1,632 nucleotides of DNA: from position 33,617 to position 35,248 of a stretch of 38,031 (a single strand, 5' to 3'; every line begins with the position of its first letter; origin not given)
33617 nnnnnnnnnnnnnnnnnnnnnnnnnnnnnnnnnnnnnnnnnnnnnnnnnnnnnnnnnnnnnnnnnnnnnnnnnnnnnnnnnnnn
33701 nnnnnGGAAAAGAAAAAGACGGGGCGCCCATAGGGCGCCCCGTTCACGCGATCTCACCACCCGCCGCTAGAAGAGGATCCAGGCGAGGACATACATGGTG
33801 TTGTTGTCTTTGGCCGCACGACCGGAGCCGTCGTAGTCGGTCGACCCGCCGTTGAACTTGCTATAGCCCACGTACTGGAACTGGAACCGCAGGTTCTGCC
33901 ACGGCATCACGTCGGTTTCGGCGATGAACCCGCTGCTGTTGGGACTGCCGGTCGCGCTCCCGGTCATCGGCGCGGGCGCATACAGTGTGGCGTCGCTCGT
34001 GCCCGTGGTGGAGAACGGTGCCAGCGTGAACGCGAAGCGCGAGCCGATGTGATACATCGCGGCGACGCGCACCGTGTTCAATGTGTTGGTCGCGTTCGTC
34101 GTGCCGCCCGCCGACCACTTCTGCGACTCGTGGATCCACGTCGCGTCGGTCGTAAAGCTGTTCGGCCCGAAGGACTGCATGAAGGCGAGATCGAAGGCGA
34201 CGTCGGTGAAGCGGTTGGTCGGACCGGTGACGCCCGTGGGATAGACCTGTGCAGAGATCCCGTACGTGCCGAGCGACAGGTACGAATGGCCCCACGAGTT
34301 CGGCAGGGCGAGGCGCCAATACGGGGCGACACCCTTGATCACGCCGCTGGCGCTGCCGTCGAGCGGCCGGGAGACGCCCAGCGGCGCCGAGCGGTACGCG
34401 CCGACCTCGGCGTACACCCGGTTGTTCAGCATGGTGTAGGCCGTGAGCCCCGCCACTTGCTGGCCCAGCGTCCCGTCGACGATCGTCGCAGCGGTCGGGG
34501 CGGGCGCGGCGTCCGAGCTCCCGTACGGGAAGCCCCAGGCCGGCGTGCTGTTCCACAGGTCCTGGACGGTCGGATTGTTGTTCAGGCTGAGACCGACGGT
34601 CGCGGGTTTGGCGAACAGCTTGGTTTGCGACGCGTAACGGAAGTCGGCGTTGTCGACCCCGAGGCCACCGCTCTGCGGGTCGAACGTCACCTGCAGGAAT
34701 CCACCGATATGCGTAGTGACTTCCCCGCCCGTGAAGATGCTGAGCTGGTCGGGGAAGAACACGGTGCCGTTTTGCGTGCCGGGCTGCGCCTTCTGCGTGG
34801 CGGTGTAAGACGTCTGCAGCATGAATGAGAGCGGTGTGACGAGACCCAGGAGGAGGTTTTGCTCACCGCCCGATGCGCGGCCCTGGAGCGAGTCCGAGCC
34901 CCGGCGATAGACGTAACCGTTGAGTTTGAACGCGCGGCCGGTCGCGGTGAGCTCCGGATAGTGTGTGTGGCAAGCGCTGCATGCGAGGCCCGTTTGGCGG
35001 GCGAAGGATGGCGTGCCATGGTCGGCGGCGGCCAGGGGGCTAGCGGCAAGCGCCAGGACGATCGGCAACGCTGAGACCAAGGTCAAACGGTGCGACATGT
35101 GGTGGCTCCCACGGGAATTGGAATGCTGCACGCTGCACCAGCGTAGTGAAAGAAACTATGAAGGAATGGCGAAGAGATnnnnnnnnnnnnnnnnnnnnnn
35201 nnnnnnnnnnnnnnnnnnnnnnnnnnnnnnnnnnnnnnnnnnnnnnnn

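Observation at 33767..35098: Monocistronic fused monoheme cytochrome / outer-membrane beta-barrel candidate (Cyc2/Cyt572-like architecture)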

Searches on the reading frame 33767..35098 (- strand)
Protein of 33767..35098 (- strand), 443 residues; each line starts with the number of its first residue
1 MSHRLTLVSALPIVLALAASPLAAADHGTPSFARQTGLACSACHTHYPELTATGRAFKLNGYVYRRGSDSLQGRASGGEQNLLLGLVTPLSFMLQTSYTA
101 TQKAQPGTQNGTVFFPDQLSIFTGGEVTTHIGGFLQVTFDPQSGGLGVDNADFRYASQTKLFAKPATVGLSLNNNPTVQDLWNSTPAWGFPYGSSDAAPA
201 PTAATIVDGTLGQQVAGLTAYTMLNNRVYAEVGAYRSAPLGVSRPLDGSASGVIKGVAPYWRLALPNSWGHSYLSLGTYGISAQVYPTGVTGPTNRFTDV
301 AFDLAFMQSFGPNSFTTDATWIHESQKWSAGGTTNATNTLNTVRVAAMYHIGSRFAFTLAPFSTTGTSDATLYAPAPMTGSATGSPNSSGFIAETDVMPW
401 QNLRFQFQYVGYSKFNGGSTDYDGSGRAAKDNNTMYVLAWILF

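Call 3: search_protein_families(library=pfam, proteins=[window:33767-35098:-], max_evalue=10)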
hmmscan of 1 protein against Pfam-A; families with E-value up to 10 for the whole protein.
window:33767-35098:- (443 aa): 0 families

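Call 4: search_protein_families(library=ncbifam, proteins=[window:33767-35098:-], max_evalue=10)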
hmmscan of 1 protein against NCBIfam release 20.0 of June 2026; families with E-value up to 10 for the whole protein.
window:33767-35098:- (443 aa): 0 families

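Call 5: search_solved_structures(query=window:33767-35098:-, max_evalue=10)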
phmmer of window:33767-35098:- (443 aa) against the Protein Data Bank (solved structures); distinct sequences matched with E-value up to 10: 0.

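Call 6: find_homologous_proteins(query=window:33767-35098:-)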
Query window:33767-35098:- (443 aa): 5880 proteins with E <= 0.001 among 8000 candidates; the best 120 are listed.
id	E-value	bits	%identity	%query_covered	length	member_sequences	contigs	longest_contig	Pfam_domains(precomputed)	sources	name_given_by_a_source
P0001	1.3e-295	998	100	100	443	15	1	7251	-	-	-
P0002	2.7e-264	895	89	100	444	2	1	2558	-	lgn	-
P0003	2.5e-261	885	87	100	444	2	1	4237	-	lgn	-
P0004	5.5e-255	864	85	100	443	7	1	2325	-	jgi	-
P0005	8.8e-249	844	84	100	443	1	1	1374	-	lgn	-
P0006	1.5e-214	731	72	100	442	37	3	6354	-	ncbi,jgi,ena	-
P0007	3.6e-214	730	75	94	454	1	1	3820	-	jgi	jgi:hypothetical protein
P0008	1.9e-213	727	73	96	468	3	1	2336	-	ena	-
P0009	1.4e-212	725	75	94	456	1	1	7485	-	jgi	jgi:hypothetical protein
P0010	2.7e-212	724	73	96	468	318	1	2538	-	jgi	-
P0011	2.8e-212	724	75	94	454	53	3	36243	-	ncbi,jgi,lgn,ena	-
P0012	4.0e-212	723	75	94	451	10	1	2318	-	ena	-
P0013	1.9e-211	721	74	94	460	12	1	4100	-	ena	-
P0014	2.5e-211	720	72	96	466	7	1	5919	-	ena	-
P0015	1.5e-210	718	74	94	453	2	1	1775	-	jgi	-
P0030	1.5e-208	711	71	97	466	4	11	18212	-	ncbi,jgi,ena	-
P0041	1.2e-206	705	72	95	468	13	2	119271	-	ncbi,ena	-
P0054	3.5e-202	690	68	100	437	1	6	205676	-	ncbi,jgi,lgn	jgi:hypothetical protein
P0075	1.0e-192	659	69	94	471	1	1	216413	-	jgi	jgi:hypothetical protein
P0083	6.8e-188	643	68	94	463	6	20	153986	-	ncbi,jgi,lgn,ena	jgi:hypothetical protein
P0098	2.0e-165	569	59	98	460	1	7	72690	-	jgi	jgi:hypothetical protein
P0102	9.2e-163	560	57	99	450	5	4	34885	-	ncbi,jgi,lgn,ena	-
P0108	4.7e-158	545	56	100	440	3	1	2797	-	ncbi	-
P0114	1.3e-154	534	57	93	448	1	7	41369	-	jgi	jgi:hypothetical protein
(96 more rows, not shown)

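Call 20: search_protein_representatives(protein=window:33767-35098:-)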
Query: 443 residues. Proteins with E-value up to 0.001 (for the whole library): 2723; up to 1e-10: 1155; up to 1e-30: 429. The best 150 are listed.
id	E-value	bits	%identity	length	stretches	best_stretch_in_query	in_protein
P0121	1.0e-124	433.4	46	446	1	25-443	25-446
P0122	2.8e-124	431.9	51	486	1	17-443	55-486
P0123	6.6e-122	424.1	51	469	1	10-443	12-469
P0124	3.7e-121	421.6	50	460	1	17-442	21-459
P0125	7.2e-121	420.7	47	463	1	22-443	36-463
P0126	1.5e-117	409.8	48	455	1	26-443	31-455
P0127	4.6e-113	395.0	46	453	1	27-443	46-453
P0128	6.3e-111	387.9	48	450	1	9-442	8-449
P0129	1.3e-107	377.1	46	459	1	6-443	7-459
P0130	1.3e-103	363.8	46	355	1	93-443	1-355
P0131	1.2e-101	357.4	73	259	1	17-234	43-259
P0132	3.1e-98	346.1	43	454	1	22-443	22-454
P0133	1.1e-97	344.3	42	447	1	22-443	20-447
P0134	5.3e-97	342.0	45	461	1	28-443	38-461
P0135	1.4e-96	340.7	42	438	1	27-442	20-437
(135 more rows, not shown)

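Call 22: predict_structure(alignment_id=A1)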
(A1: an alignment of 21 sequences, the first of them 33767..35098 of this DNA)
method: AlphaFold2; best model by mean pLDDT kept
length: 443 residues; sequences in the alignment: 21
mean_pLDDT: 66.7   pTM: 0.68
mean pLDDT of the five models: 66.7, 64.8, 61.7, 59.8, 54.6
residues with pLDDT >= 90: 10; 70-90: 246; 50-70: 92; < 50: 95
segments of 3 or more residues with pLDDT < 50: 1-4, 20-88, 177-194, 208-210
pLDDT, mean of each block of 10 residues (from residue 1): 53 61 33 23 27 31 24 25 36 76 72 65 66 71 68 76 82 55 31 57 56 74 81 81 68 82 81 81 77 80 81 81 78 66 83 82 85 71 86 83 81 90 86 85 70
secondary structure, 60 per line:
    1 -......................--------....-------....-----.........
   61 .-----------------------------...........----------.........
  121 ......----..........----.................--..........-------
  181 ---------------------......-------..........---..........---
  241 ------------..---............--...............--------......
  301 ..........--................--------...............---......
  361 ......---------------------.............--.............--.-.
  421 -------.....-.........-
elements in order: H2-23 H32-35 H43-46 H52-61 E91-101 E112-126 E131-140 E145-161 E164-173 H202-207 E215-224 E228-237 E258-269 E272-286 E295-310 E313-328 E337-351 E355-366 E388-400 E403-415 H429-432 E434-442

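Call 27: fold_search(model_id=the predicted structure, library=pdb)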
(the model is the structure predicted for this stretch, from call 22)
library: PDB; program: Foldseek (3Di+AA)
matches with E <= 10: 901; with E <= 0.001: 248
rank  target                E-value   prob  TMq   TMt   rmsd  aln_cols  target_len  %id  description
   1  6ehe                  4.7e-10  1.00  0.41  0.57   7.4       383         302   11  OmpTdeltaL8 (loop L8 deletion mutant of OmpT), an outer membrane protein of Vibrio cholerae (released 2018-04-25)
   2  2fgq                  3.1e-09  1.00  0.48  0.62   6.8       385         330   14  High resolution X-ray structure of Omp32 in complex with malate (released 2006-01-31)
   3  6ehd                  3.1e-09  1.00  0.43  0.55   8.2       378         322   10  OmpT (in-vitro folded), an outer membrane protein of Vibrio cholerae (released 2018-04-25)
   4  5mdq_A                1.5e-08  1.00  0.45  0.55   7.5       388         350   11  Crystal structure of outer membrane expressed Chitoporin VhChip from Vibrio harveyi (released 2017-12-20)
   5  7eqm_A                1.9e-08  1.00  0.46  0.59   7.3       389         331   14  Apo Truncated VhChiP (Delta 1-19) (released 2022-08-10)
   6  6ehf                  2.2e-08  1.00  0.43  0.56   8.1       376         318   10  OmpT (in-vitro folded), an outer membrane protein Vibrio cholerae (trimer form) (released 2018-04-25)
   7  5oyk                  2.4e-08  1.00  0.43  0.56   7.4       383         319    9  Outer-membrane expressed OmpT of Vibrio cholerae (released 2018-04-25)
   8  1e54_A                2.5e-08  1.00  0.46  0.58   7.2       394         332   13  Anion-selective porin from Comamonas acidovorans (released 2001-07-12)
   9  5mdo_A                2.8e-08  1.00  0.45  0.56   7.8       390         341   13  Crystal structure of in vitro folded Chitoporin VhChip from Vibrio harveyi (crystal form I) (released 2017-12-20)
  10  9a32_MODEL_1_A        3.6e-08  1.00  0.46  0.54   8.2       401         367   10  Model of E. coli OmpC by in-cell photo-crosslinking MS and deep learning (released 2023-02-24)
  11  4rjw                  4.0e-08  1.00  0.50  0.51   6.9       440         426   12  Crystal structure of Pseudomonas aeruginosa OprO (released 2015-10-21)
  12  4afk                  4.0e-08  1.00  0.41  0.43   9.3       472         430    6  In meso structure of alginate transporter, AlgE, from Pseudomonas aeruginosa, PAO1 (released 2013-02-06)
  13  7acg                  4.3e-08  1.00  0.40  0.39   8.9       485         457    7  In meso structure of the alginate exporter, AlgE, from Pseudomonas aeruginosa in 9.8 monoacylglycerol (released 2020-12-16)
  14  4rjx                  6.5e-08  1.00  0.51  0.53   6.1       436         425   12  Crystal structure of the OprO mutant protein F62Y/D114Y (released 2015-10-21)
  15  6eus_A                6.5e-08  1.00  0.45  0.56   8.2       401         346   13  Crystal structure of the outer membrane channel DcaP of Acinetobacter baumannii (released 2018-11-14)
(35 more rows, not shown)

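Call 39: find_encoding_contigs(protein=P0054, flank=8000, max_places=3)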
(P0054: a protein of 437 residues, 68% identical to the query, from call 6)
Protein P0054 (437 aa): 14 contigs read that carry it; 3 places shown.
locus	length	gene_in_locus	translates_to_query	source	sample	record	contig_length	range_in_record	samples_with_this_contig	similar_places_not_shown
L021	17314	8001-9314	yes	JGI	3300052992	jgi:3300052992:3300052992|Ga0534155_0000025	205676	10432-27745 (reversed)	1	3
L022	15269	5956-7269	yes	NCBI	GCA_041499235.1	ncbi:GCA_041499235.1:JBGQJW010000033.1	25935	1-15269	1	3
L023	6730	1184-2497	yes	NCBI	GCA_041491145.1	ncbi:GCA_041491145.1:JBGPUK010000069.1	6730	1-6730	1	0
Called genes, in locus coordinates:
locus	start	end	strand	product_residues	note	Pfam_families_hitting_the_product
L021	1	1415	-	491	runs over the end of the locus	PF20695:UbiD_N, PF01977:UbiD, PF20696:UbiD_C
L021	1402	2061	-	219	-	PF01209:Ubie_methyltran, PF13847:Methyltransf_31 (weak), PF08241:Methyltransf_11, PF13649:Methyltransf_25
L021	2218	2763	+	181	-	PF04542:Sigma70_r2, PF04545:Sigma70_r4, PF08281:Sigma70_r4_2, PF13384:HTH_23 (weak)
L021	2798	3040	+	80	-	-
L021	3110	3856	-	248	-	PF01887:SAM_HAT_N, PF20257:SAM_HAT_C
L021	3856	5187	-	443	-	PF01554:MatE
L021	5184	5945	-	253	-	-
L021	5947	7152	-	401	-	PF01883:FeS_assembly_P, PF02374:ArsA_ATPase (weak), PF09140:MipZ (weak), PF10609:ParA, PF13614:AAA_31, PF01656:CbiA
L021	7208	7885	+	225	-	-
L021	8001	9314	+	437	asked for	-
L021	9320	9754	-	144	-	-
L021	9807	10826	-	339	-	PF01368:DHH, PF02272:DHHA1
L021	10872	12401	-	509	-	PF00324:AA_permease, PF13520:AA_permease_2, PF13906:AA_permease_C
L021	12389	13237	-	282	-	PF00072:Response_reg, PF04397:LytTR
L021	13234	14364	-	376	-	PF06580:His_kinase, PF02518:HATPase_c (weak)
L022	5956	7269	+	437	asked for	-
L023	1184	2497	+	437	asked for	-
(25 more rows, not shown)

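Call 40: find_encoding_contigs(protein=P0075, flank=8000, max_places=2)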
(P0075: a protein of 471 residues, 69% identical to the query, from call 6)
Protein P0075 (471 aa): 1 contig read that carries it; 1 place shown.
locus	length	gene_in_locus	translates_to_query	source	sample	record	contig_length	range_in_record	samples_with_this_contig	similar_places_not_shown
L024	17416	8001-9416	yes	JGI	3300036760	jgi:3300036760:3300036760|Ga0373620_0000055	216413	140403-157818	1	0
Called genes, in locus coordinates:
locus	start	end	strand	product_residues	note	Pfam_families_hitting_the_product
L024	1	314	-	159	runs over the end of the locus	-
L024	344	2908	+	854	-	PF00933:Glyco_hydro_3, PF01915:Glyco_hydro_3_C, PF07691:PA14, PF14310:Fn3-like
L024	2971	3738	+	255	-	-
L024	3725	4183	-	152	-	PF10604:Polyketide_cyc2, PF08327:AHSA1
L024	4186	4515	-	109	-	PF12840:HTH_20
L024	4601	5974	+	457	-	PF01120:Alpha_L_fucos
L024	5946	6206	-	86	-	-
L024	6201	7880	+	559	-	PF01301:Glyco_hydro_35, PF02449:Glyco_hydro_42, PF21317:BetaGal_ABD_1, PF21467:BetaGal_gal-bd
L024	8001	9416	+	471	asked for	-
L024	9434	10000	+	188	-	PF06525:SoxE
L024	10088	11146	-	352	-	PF25174:Beta-prop_THOC3 (weak)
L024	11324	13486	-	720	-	-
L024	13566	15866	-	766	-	PF01433:Peptidase_M1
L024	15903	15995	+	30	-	-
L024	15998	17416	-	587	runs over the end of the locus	-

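Call 41: find_encoding_contigs(protein=P0083, flank=5000, max_places=3)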
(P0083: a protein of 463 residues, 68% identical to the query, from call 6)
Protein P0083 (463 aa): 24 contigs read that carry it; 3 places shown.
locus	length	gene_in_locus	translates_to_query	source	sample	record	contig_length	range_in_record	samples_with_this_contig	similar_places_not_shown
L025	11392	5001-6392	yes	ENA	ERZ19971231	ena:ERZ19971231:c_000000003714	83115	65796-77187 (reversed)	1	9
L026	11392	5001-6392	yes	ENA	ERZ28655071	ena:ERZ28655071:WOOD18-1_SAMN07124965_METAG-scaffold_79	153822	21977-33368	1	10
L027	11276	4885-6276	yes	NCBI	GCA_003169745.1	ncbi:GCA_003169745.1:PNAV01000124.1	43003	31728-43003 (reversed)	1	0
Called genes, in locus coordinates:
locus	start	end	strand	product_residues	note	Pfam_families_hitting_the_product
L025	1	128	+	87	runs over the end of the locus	PF02823:ATP-synt_DE_N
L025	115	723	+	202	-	-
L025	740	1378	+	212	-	PF13505:OMP_b-brl (weak)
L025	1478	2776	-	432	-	PF04413:Glycos_transf_N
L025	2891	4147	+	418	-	PF13581:HATPase_c_2 (faint), PF01590:GAF, PF13185:GAF_2, PF00512:HisKA, PF02518:HATPase_c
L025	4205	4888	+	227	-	PF00072:Response_reg, PF00486:Trans_reg_C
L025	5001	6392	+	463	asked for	-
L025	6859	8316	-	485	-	PF02085:Cytochrom_CIII (faint), PF14522:Cytochrome_C7 (faint), PF22113:Mtrc-MtrF_II-IV_dom (faint), PF09699:Paired_CXXCH_1 (faint)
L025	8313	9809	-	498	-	-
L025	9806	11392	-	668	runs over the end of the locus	PF02085:Cytochrom_CIII (faint), PF14522:Cytochrome_C7 (faint), PF22113:Mtrc-MtrF_II-IV_dom (faint), PF14537:Cytochrom_c3_2 (faint)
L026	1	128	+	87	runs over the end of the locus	PF02823:ATP-synt_DE_N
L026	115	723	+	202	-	-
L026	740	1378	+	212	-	PF13505:OMP_b-brl (weak)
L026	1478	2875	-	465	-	PF04413:Glycos_transf_N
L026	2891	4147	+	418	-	PF13581:HATPase_c_2 (faint), PF01590:GAF, PF13185:GAF_2, PF00512:HisKA, PF02518:HATPase_c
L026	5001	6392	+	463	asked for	-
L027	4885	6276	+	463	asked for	-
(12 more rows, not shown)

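Call 42: find_encoding_contigs(protein=P0041, flank=5000, max_places=2)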
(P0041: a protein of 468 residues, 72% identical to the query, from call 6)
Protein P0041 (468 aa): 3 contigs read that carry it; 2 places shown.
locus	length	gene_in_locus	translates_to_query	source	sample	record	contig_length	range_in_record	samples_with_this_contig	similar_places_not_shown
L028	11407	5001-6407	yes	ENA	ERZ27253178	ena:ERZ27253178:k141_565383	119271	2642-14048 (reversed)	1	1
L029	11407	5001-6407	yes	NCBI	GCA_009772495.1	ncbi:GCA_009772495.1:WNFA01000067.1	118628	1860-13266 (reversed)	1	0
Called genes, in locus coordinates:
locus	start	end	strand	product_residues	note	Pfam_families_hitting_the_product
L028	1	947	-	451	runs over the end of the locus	PF13520:AA_permease_2, PF00324:AA_permease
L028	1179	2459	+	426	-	PF01590:GAF, PF13185:GAF_2, PF00512:HisKA, PF13581:HATPase_c_2 (weak), PF02518:HATPase_c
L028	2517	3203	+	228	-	PF00072:Response_reg, PF00486:Trans_reg_C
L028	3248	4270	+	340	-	PF00672:HAMP (weak), PF00512:HisKA, PF02518:HATPase_c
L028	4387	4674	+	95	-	PF00042:Globin (weak)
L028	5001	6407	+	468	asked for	-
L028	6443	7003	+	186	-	PF06525:SoxE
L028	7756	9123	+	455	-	PF01266:DAO (faint), PF03486:HI0933_like (faint), PF07992:Pyr_redox_2, PF13738:Pyr_redox_3, PF00070:Pyr_redox, PF02852:Pyr_redox_dim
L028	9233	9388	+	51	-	-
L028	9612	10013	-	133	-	-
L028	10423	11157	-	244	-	PF12728:HTH_17, PF00359:PTS_EIIA_2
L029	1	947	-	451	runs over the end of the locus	PF13520:AA_permease_2, PF00324:AA_permease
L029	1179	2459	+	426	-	PF01590:GAF, PF13185:GAF_2, PF00512:HisKA, PF13581:HATPase_c_2 (weak), PF02518:HATPase_c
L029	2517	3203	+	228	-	PF00072:Response_reg, PF00486:Trans_reg_C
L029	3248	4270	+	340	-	PF00672:HAMP (weak), PF00512:HisKA, PF02518:HATPase_c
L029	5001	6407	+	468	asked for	-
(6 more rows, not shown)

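Call 43: find_encoding_contigs(protein=P0011, flank=5000, max_places=2)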
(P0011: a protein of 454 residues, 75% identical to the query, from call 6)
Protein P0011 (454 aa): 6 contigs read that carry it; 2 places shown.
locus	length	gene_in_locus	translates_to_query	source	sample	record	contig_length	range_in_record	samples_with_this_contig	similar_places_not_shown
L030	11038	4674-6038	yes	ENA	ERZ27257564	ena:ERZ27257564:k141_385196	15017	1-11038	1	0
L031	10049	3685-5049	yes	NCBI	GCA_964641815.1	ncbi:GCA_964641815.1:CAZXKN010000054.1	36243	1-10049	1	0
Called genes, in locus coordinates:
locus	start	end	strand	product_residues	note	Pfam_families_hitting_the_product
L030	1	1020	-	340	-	?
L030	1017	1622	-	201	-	PF00440:TetR_N, PF17932:TetR_C_24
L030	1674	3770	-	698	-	PF02225:PA, PF04389:Peptidase_M28, PF01546:Peptidase_M20 (weak), PF05450:Nicastrin, PF04253:TFR_dimer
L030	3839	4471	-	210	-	PF13442:Cytochrome_CBB3 (faint)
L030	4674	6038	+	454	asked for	-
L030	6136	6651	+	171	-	PF06525:SoxE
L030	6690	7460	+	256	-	-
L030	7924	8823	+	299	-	-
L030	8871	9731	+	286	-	PF01063:Aminotran_4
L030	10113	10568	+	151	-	-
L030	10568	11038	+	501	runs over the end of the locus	PF01464:SLT, PF01476:LysM, PF23473:LysM3_LYK4_5 (faint), PF01476:LysM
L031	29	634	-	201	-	PF00440:TetR_N, PF17932:TetR_C_24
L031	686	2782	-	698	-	PF02225:PA, PF04389:Peptidase_M28, PF01546:Peptidase_M20 (weak), PF05450:Nicastrin, PF04253:TFR_dimer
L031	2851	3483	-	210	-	PF13442:Cytochrome_CBB3 (faint)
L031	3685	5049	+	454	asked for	-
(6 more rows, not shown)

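Call 44: find_encoding_contigs(protein=P0001, flank=5000, max_places=3)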
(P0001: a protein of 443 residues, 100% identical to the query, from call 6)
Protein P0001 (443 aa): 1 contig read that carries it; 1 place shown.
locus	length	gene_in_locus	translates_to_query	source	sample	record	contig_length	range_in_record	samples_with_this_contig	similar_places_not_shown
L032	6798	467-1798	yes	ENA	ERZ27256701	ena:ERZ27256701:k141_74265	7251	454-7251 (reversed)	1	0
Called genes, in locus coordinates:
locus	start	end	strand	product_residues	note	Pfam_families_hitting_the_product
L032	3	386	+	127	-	?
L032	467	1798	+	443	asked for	-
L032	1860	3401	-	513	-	PF06762:LMF1, PF25179:LMF1_C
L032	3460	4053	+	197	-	PF00117:GATase, PF07722:Peptidase_C26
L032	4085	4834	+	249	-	PF02348:CTP_transf_3, PF12804:NTP_transf_3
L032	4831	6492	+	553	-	PF06418:CTP_synth_N, PF00117:GATase, PF07722:Peptidase_C26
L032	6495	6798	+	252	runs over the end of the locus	?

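Call 45: find_encoding_contigs(protein=P0006, flank=5000, max_places=3)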
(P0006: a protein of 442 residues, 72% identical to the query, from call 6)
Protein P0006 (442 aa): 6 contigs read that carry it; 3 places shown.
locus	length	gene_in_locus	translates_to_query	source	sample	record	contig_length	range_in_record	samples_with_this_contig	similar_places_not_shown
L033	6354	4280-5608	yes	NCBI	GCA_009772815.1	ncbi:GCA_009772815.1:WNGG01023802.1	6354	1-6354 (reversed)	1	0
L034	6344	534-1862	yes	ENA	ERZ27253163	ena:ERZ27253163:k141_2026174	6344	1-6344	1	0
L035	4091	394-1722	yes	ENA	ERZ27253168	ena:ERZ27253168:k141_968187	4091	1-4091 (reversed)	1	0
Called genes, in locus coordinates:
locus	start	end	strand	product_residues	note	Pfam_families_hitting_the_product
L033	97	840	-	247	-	PF01887:SAM_HAT_N, PF20257:SAM_HAT_C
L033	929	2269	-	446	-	PF01554:MatE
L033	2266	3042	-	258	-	-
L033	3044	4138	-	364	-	PF01883:FeS_assembly_P, PF10609:ParA, PF00142:Fer4_NifH (faint), PF01656:CbiA, PF02374:ArsA_ATPase (weak), PF09140:MipZ (weak), PF13614:AAA_31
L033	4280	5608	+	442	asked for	-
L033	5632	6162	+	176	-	PF06525:SoxE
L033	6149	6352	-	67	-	?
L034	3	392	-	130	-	?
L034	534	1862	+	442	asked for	-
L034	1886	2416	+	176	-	PF06525:SoxE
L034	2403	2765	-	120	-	-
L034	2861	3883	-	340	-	PF01368:DHH, PF02272:DHHA1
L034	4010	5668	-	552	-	PF00324:AA_permease, PF13520:AA_permease_2, PF13906:AA_permease_C (weak)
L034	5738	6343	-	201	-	?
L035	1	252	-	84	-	?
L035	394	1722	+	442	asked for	-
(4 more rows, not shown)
